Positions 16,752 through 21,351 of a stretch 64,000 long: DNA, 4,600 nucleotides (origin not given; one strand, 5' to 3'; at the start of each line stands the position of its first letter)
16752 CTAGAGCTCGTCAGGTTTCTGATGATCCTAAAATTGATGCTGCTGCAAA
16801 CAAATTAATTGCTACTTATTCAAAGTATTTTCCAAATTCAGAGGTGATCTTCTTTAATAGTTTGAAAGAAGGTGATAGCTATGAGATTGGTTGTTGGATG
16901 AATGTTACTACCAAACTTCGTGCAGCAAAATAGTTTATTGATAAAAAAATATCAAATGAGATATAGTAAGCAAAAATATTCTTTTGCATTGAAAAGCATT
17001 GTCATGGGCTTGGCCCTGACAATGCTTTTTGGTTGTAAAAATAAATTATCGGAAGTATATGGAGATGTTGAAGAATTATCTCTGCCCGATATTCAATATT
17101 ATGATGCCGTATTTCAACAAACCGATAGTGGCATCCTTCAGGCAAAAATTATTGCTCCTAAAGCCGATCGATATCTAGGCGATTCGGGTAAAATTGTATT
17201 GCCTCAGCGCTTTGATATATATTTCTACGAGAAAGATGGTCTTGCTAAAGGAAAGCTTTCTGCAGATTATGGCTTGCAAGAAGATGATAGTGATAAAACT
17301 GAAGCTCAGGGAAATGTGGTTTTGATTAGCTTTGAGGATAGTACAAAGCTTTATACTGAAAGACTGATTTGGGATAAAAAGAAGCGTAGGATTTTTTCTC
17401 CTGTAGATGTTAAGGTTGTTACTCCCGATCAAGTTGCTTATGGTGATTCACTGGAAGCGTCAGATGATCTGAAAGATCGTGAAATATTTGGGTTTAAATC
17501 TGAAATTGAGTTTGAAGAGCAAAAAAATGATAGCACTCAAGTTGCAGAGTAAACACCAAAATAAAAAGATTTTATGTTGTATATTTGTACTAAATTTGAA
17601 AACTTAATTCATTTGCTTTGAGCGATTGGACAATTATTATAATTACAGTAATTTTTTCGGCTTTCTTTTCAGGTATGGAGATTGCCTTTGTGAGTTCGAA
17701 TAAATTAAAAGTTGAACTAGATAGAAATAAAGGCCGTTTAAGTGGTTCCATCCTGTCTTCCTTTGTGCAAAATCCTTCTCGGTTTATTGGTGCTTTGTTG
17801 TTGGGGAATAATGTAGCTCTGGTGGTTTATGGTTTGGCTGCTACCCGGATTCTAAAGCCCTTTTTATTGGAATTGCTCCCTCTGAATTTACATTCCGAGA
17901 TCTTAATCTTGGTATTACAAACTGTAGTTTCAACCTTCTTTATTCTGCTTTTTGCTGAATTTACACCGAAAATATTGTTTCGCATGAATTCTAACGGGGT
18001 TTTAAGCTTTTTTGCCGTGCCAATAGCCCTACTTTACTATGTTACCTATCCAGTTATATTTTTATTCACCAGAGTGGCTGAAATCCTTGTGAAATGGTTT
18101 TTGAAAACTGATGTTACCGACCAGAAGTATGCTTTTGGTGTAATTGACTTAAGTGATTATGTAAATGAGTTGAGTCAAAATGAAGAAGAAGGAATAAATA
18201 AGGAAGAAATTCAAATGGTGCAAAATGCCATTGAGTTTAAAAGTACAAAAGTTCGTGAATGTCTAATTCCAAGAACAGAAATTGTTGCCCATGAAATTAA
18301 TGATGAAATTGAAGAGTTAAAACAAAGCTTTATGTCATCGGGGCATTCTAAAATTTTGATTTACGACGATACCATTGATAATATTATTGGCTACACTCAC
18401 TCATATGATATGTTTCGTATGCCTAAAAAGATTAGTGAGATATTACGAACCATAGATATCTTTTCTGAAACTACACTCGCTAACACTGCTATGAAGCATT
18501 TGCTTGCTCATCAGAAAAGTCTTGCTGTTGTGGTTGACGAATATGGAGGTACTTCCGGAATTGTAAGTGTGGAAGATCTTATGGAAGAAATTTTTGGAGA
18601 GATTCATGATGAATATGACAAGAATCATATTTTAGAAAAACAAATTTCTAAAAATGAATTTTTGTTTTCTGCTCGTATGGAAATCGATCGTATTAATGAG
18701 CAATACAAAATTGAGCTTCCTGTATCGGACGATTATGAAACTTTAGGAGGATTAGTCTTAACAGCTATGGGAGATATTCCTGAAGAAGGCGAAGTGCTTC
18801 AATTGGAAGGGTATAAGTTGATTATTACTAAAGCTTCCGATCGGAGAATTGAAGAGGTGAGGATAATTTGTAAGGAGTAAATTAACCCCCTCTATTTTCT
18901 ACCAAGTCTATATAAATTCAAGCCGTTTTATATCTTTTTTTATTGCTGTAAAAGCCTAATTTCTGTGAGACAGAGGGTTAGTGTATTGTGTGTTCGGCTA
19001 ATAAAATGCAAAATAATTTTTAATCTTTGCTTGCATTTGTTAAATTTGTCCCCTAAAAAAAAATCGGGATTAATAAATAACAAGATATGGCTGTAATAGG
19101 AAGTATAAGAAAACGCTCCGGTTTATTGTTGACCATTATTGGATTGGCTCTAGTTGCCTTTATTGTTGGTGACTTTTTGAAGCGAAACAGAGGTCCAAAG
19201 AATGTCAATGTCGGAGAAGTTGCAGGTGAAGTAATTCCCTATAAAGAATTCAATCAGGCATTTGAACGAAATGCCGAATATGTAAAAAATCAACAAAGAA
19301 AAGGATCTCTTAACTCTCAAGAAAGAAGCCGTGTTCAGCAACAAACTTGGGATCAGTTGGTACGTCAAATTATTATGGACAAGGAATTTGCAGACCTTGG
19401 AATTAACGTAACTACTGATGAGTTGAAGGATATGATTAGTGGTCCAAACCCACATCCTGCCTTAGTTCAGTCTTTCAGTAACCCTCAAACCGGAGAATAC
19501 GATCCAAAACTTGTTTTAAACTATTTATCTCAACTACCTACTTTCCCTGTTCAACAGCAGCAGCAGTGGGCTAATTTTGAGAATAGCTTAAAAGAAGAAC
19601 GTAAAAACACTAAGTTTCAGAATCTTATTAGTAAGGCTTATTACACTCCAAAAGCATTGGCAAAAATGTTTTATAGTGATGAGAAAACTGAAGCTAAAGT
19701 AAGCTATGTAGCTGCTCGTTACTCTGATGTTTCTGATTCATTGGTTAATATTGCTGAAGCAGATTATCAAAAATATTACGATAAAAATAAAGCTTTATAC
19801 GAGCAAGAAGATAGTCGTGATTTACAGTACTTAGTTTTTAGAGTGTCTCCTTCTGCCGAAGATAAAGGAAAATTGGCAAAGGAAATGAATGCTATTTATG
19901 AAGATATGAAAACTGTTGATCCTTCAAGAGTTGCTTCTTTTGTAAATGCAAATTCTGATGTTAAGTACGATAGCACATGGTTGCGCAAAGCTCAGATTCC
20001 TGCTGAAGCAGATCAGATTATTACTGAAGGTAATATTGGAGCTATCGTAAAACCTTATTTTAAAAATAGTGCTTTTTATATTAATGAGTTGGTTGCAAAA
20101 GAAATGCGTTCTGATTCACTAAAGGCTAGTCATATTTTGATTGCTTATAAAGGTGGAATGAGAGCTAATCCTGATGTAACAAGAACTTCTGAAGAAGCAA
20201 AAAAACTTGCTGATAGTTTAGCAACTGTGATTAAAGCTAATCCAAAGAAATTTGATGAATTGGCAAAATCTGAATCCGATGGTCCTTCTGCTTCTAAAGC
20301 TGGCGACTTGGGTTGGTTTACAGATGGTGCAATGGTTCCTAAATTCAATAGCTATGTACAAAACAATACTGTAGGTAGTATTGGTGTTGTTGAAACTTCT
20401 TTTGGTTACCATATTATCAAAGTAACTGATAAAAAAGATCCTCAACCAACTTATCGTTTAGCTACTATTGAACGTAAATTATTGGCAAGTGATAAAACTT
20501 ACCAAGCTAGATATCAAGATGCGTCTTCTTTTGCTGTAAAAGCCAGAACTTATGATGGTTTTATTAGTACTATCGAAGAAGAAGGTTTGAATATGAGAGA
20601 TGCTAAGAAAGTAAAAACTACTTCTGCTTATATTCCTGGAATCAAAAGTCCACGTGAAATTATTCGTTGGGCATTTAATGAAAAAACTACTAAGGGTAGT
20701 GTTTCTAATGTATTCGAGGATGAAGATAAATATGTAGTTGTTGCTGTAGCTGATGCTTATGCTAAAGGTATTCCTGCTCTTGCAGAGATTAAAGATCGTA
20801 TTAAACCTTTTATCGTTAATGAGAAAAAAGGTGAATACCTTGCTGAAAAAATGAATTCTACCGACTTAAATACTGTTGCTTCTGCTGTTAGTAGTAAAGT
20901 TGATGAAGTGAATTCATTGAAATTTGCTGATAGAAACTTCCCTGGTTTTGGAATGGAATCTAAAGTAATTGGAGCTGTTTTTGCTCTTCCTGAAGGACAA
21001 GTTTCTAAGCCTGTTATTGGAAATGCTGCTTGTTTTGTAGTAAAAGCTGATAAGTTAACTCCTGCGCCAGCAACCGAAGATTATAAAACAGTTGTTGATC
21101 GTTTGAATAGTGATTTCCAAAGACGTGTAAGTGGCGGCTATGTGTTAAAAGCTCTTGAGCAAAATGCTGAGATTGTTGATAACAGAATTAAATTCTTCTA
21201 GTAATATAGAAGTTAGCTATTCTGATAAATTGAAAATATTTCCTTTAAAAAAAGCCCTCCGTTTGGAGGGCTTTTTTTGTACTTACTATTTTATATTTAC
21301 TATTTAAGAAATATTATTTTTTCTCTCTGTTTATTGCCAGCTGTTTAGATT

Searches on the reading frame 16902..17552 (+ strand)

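Call 54: search_protein_families(library=pfam, proteins=[window:16902-17552:+], max_evalue=0.00001)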
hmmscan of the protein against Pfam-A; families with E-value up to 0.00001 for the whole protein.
window:16902-17552:+ (216 aa): 1 family
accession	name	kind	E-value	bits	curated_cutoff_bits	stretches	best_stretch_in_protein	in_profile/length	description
PF06835.18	LptC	-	1.7e-07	31.5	21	1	40-190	8-161/175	Lipopolysaccharide-assembly, LptC-related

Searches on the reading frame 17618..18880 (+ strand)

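Call 54: search_protein_families(library=pfam, proteins=[window:17618-18880:+], max_evalue=0.00001)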
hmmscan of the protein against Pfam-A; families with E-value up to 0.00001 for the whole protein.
window:17618-18880:+ (420 aa): 2 families
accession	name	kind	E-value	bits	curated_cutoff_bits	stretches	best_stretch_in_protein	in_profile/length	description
PF01595.25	CNNM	-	1e-32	113.7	28.4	1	6-185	2-171/181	Cyclin M transmembrane N-terminal domain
PF03471.22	CorC_HlyC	-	7.4e-23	80.8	27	1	342-416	2-77/81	Transporter associated domain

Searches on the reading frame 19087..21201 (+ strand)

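Call 7: search_protein_families(library=pfam, proteins=[window:19087-21201:+], max_evalue=0.001)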
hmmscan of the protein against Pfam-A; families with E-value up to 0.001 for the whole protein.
window:19087-21201:+ (704 aa): 5 families
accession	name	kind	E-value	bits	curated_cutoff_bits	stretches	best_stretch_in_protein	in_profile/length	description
PF13623.11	SurA_N_2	-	7.7e-36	123.6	28.5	1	5-147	2-145/145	SurA-like N-terminal domain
PF13616.12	Rotamase_3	-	2.8e-33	115.3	22.5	1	332-450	3-116/116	PPIC-type PPIASE domain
PF00639.27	Rotamase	-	2e-26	93.3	21.7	1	349-448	1-97/97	PPIC-type PPIASE domain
PF13145.12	Rotamase_2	-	5.4e-22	79.3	27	2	223-328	2-98/121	PPIC-type PPIASE domain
PF13624.11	SurA_N_3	-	8.8e-15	55.3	27.2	1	6-145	4-136/162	SurA-like N-terminal domain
